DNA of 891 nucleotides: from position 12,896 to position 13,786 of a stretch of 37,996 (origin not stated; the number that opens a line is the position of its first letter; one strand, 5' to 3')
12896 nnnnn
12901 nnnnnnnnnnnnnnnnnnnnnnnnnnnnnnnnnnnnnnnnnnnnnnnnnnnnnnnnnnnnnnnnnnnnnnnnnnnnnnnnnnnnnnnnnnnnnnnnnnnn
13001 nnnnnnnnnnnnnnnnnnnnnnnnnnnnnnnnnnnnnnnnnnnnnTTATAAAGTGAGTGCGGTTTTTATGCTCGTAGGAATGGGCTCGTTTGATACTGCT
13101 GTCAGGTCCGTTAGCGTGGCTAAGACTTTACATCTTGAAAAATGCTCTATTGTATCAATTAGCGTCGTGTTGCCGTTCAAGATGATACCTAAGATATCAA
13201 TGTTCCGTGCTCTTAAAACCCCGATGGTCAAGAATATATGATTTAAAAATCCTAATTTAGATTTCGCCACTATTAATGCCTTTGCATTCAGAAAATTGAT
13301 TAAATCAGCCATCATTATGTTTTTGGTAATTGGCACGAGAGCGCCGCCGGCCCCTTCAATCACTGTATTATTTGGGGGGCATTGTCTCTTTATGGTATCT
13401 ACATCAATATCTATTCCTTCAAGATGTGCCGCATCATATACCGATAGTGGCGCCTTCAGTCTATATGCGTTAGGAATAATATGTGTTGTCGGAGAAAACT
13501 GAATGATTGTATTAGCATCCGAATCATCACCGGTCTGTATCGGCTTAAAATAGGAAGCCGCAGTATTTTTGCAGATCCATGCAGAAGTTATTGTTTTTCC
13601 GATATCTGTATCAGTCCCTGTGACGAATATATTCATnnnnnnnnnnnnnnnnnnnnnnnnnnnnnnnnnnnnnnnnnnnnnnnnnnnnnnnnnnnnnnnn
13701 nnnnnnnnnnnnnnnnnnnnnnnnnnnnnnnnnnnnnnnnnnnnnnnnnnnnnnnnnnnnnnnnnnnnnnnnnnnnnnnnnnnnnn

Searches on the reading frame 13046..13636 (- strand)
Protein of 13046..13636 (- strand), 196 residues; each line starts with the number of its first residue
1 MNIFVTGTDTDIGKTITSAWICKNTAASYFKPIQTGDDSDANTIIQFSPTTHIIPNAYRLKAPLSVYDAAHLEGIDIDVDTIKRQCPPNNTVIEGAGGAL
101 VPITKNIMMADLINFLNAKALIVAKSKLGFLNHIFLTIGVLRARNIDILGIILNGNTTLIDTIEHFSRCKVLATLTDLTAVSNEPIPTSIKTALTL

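Call 3: search_protein_families(library=pfam, proteins=[window:13046-13636:-], max_evalue=1)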
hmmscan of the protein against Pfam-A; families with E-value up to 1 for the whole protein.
window:13046-13636:- (196 aa): 2 families
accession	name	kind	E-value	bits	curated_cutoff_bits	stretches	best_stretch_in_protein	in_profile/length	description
PF13500.12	AAA_26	-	3.8e-45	154.6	27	1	2-184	2-197/198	AAA domain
PF01656.29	CbiA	-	0.11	13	25.4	1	3-42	1-40/125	CobQ/CobB/MinD/ParA nucleotide binding domain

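Call 4: search_protein_families(library=ncbifam, proteins=[window:13046-13636:-], max_evalue=1)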
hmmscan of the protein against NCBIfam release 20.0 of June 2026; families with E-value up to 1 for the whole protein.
window:13046-13636:- (196 aa): 1 family
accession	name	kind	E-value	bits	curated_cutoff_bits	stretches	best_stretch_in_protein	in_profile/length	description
TIGR00347.1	bioD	equivalog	4e-33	114.9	83.3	1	4-154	1-166/166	dethiobiotin synthase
